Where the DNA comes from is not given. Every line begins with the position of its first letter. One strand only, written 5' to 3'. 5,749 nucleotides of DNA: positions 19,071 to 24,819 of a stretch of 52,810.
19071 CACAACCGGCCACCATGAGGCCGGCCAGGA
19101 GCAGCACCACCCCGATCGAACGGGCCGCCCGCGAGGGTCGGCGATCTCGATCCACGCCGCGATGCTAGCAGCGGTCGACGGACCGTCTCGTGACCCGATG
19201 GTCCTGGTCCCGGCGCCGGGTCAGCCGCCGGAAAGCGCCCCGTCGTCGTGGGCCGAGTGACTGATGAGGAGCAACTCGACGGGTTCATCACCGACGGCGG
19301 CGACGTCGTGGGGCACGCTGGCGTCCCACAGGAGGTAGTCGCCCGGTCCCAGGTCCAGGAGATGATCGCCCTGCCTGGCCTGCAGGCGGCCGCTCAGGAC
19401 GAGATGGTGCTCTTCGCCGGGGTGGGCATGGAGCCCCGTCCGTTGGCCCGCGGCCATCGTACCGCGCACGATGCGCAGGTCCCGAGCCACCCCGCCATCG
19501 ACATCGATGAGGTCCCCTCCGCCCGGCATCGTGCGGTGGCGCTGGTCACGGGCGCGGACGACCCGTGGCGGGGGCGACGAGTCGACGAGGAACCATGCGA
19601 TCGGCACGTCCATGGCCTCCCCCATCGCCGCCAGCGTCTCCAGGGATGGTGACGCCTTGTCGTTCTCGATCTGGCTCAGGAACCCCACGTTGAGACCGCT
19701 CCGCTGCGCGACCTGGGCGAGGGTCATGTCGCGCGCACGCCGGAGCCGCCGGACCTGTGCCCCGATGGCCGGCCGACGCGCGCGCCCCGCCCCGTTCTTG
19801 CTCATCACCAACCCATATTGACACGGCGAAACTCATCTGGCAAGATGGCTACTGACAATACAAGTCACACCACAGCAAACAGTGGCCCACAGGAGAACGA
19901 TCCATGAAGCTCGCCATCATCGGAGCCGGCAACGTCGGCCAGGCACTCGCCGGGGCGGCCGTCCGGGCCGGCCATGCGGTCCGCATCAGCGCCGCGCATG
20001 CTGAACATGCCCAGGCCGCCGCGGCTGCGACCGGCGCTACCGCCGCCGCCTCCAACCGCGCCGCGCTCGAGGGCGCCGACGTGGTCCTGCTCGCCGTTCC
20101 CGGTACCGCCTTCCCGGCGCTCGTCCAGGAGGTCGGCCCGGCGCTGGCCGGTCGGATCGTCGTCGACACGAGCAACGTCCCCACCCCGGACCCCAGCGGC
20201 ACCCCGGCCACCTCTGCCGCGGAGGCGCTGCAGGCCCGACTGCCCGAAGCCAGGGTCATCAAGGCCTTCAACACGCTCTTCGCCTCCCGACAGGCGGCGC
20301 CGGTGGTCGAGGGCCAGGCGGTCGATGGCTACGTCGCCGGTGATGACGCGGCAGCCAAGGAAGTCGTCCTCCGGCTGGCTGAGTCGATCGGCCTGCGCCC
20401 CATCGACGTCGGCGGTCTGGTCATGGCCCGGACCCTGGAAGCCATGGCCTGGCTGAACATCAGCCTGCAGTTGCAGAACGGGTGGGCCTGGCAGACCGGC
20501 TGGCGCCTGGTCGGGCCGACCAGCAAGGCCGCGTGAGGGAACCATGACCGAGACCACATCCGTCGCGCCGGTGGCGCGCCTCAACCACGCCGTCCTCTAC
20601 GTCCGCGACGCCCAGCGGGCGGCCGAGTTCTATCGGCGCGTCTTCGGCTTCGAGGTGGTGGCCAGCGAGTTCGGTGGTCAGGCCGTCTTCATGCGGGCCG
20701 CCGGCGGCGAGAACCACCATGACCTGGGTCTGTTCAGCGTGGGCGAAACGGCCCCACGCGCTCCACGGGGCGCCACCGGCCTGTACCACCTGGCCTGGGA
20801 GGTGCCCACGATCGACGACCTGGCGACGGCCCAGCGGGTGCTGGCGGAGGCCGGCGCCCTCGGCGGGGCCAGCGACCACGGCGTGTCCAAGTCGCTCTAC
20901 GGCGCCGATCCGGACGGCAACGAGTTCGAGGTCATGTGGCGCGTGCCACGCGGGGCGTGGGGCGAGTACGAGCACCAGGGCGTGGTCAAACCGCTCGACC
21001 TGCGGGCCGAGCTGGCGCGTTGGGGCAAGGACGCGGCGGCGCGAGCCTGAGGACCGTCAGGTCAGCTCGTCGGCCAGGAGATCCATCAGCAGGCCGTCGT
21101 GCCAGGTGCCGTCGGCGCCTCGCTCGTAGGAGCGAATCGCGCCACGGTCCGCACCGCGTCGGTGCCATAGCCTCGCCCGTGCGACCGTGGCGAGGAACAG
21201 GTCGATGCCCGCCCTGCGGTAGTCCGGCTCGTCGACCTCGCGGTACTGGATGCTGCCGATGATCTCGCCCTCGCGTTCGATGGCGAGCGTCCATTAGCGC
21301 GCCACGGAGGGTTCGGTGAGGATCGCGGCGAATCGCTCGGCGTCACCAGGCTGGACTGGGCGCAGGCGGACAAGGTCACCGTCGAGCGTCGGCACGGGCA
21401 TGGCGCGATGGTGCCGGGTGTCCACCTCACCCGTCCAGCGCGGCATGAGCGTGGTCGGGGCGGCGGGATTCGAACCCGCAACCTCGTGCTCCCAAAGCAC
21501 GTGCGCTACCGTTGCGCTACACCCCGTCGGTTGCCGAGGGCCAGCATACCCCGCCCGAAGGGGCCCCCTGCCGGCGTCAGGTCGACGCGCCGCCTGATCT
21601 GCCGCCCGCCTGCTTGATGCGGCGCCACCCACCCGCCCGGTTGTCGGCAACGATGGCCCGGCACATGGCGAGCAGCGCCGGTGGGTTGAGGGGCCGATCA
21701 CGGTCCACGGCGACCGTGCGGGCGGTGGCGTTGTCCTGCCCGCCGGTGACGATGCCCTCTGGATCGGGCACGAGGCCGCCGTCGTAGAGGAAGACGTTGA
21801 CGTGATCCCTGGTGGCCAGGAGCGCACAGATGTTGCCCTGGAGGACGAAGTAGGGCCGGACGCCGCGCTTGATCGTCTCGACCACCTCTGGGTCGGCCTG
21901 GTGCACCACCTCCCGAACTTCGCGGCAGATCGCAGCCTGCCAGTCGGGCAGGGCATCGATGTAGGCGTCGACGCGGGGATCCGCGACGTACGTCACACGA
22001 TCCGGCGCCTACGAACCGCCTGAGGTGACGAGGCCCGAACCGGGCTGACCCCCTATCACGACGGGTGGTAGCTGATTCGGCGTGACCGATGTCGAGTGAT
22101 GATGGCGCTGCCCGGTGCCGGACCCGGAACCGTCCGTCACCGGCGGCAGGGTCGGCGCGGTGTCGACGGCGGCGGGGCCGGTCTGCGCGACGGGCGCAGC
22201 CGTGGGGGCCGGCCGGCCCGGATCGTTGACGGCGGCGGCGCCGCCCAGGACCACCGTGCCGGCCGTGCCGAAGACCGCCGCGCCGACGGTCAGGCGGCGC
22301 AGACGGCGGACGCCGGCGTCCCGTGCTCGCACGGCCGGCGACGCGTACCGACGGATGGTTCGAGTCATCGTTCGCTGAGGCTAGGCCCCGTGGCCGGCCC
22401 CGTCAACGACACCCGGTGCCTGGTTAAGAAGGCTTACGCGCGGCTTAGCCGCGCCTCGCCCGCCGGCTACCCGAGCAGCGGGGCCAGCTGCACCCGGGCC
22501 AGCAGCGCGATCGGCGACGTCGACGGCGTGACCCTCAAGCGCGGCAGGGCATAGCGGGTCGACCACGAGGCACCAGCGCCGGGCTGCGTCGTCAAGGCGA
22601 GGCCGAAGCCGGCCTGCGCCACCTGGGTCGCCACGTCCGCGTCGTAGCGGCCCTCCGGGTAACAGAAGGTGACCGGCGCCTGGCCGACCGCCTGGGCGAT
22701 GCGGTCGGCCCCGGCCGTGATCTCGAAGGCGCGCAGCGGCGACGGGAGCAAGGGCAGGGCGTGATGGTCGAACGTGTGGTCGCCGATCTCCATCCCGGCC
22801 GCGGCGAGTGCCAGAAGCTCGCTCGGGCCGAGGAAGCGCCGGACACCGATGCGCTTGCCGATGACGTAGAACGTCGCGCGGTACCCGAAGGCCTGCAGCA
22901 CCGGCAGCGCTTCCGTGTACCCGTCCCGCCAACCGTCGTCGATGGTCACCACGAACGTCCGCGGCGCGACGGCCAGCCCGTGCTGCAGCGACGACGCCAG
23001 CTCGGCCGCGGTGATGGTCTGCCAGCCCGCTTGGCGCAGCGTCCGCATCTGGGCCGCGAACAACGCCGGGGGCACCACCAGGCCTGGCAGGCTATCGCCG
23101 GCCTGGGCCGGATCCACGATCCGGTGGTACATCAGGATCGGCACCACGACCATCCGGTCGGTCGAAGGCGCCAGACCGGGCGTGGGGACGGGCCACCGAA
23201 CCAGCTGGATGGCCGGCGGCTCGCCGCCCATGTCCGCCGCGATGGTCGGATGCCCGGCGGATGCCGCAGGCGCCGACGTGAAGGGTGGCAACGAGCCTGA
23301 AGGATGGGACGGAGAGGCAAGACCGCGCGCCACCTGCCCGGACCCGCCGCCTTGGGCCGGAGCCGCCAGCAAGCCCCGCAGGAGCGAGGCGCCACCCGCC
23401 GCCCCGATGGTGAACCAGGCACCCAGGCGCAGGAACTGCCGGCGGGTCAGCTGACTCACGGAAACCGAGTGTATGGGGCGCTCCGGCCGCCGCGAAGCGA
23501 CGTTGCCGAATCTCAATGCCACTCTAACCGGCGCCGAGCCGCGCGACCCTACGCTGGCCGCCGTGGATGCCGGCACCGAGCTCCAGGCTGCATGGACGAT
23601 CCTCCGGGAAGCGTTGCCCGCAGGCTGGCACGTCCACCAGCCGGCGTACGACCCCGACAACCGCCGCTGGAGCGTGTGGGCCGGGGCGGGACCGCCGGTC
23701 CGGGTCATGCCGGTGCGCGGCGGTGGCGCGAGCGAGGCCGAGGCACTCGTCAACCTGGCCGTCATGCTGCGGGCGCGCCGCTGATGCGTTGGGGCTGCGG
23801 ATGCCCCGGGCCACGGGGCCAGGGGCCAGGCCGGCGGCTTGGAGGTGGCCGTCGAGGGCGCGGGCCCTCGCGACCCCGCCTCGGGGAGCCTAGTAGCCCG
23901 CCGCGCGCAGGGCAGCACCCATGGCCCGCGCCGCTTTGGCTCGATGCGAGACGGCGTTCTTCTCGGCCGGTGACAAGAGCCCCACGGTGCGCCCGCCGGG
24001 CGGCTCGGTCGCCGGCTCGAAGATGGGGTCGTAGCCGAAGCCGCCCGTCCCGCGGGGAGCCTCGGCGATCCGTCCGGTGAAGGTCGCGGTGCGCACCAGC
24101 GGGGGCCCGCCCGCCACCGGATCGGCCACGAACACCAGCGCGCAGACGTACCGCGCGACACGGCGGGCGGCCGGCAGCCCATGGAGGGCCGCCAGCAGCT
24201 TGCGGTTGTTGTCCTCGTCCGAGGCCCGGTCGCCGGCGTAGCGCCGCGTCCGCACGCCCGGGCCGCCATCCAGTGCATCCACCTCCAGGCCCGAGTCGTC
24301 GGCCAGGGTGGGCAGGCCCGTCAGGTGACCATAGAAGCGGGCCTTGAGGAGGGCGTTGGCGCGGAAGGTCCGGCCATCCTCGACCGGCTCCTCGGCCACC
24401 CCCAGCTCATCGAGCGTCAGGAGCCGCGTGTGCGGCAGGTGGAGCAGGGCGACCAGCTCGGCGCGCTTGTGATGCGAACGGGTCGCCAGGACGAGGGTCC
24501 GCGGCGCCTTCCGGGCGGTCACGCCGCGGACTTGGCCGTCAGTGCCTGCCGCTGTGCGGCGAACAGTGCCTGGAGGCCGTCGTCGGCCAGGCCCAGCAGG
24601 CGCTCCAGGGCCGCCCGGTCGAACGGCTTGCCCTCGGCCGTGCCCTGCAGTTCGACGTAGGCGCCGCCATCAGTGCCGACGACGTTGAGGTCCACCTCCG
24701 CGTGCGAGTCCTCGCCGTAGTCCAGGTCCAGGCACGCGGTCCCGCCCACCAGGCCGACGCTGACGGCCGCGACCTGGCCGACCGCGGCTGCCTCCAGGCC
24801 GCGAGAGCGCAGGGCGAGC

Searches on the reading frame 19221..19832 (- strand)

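Call 11: search_protein_families(library=pfam, proteins=[window:19221-19832:-], max_evalue=0.001)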
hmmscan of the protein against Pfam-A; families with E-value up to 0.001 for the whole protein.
window:19221-19832:- (203 aa): 8 families
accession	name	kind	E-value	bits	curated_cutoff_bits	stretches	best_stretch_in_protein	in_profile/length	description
PF07883.17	Cupin_2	-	2.9e-15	56.2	27.2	1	125-190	4-69/70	Cupin domain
PF01381.28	HTH_3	-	8e-13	48.7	23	1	27-81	1-55/55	Helix-turn-helix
PF13560.12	HTH_31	-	9.7e-11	42.3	27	1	23-77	2-57/64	Helix-turn-helix domain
PF13443.12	HTH_26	-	5.4e-06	27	22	1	28-78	3-54/63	Cro/C1-type HTH DNA-binding domain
PF12973.13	Cupin_7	-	8.7e-06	25.9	27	1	126-183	40-93/105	ChrR Cupin-like domain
PF12844.13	HTH_19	-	5.1e-05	23.5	30.2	1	25-82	2-59/64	Helix-turn-helix domain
PF02311.25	AraC_binding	-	5.4e-05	23.4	21.1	1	127-190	11-74/135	AraC-like ligand binding domain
PF13413.12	HTH_25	-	0.00039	20.6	24.6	1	28-59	3-34/62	Helix-turn-helix domain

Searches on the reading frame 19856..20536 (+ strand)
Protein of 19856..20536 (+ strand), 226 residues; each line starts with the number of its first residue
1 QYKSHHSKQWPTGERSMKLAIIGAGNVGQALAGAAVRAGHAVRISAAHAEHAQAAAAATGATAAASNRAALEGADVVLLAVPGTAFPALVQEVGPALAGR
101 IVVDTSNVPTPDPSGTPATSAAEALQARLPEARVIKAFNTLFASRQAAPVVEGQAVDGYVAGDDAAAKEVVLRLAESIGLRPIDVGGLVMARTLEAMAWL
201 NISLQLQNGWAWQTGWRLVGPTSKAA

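Call 42: search_protein_families(library=pfam, proteins=[window:19856-20536:+], max_evalue=0.001)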
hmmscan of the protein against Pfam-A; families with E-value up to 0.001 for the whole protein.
window:19856-20536:+ (226 aa): 8 families
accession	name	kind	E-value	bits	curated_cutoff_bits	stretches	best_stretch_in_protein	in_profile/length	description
PF03807.23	F420_oxidored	-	2.7e-18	66.8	21.6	1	18-107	1-93/94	NADP oxidoreductase coenzyme F420-dependent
PF03446.21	NAD_binding_2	-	5.9e-10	39.8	21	1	18-111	1-98/161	NAD binding domain of 6-phosphogluconate dehydrogenase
PF10727.15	Rossmann-like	-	2.4e-09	37.5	23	1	17-106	15-108/131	Rossmann-like domain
PF02826.25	2-Hacid_dh_C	-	4.8e-06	26.5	25.1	1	15-84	35-102/178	D-isomer specific 2-hydroxyacid dehydrogenase, NAD binding domain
PF01210.29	NAD_Gly3P_dh_N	-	1.1e-05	25.9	23.1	0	18-98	1-94/158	NAD-dependent glycerol-3-phosphate dehydrogenase N-terminus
PF02153.23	PDH_N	-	5.8e-05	23.1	26.5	1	33-108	3-81/154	Prephenate dehydrogenase, nucleotide-binding domain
PF07991.19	KARI_N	-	6.7e-05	23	20.6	1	17-98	5-86/165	Acetohydroxy acid isomeroreductase, NADPH-binding domain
PF03720.21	UDPG_MGDP_dh_C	-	0.00084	20.1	30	0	38-108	29-100/103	UDP-glucose/GDP-mannose dehydrogenase family, UDP binding domain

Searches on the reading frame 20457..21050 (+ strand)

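Call 42: search_protein_families(library=pfam, proteins=[window:20457-21050:+], max_evalue=0.001)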
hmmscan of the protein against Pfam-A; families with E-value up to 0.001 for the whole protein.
window:20457-21050:+ (197 aa): 5 families
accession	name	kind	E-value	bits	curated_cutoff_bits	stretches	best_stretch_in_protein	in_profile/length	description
PF00903.31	Glyoxalase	-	7.8e-19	68.7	20.6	1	41-159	1-121/121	Glyoxalase/Bleomycin resistance protein/Dioxygenase superfamily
PF18029.7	Glyoxalase_6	-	1.7e-09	38.8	23.6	1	46-160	3-106/106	Glyoxalase-like domain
PF22677.2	Ble-like_N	-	0.0001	22.4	24.5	1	44-78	4-38/41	Bleomycin resistance protein-like N-terminal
PF13669.12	Glyoxalase_4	-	0.00013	22.7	27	1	43-133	1-90/109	Glyoxalase/Bleomycin resistance protein/Dioxygenase superfamily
PF13468.12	Glyoxalase_3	-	0.00091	19.8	25.1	0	42-69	1-28/176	Glyoxalase-like domain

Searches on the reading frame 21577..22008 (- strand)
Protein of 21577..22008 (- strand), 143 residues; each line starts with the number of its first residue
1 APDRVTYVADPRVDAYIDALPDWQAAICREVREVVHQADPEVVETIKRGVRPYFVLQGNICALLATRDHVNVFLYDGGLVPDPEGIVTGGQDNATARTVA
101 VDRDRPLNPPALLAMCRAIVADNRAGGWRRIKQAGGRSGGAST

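Call 8: search_protein_families(library=pfam, proteins=[window:21577-22008:-], max_evalue=0.001)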
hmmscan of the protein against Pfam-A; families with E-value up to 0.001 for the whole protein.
window:21577-22008:- (143 aa): 1 family
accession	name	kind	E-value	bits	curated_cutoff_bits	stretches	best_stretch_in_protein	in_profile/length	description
PF08818.16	DUF1801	-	4.3e-11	43.5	27.2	1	25-119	2-84/85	Domain of unknown function (DU1801)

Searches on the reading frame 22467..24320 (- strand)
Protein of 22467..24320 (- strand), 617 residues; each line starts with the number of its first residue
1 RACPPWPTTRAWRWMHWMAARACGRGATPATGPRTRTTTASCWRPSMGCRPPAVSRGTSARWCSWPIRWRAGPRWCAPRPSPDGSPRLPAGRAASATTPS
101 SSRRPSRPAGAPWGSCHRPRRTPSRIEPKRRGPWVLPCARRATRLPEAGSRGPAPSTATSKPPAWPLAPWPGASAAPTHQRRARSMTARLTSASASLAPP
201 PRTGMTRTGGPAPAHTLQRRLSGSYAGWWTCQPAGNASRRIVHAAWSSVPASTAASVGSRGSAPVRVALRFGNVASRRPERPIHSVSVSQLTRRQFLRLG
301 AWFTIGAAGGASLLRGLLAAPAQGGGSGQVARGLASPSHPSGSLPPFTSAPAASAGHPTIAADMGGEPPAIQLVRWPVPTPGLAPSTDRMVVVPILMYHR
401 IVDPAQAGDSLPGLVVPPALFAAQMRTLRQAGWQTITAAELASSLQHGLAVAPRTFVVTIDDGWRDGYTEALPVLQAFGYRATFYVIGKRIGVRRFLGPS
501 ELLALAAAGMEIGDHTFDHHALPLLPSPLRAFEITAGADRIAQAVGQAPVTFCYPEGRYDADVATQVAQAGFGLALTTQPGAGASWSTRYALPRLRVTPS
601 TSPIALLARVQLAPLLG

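Call 7: search_protein_families(library=pfam, proteins=[window:22467-24320:-], max_evalue=0.001)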
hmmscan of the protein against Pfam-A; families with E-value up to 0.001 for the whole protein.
window:22467-24320:- (617 aa): 1 family
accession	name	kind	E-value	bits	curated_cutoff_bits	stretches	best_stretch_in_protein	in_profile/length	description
PF01522.26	Polysacc_deac_1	-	3.4e-24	85.6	23.1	1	453-572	6-121/124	Polysaccharide deacetylase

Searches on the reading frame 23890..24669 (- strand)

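Call 42: search_protein_families(library=pfam, proteins=[window:23890-24669:-], max_evalue=0.001)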
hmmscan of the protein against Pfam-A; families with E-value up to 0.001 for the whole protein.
window:23890-24669:- (259 aa): 1 family
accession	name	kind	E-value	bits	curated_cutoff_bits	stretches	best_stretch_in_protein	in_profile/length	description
PF01725.21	Ham1p_like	-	1.3e-51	175.6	22.5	1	59-250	1-183/186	Ham1 family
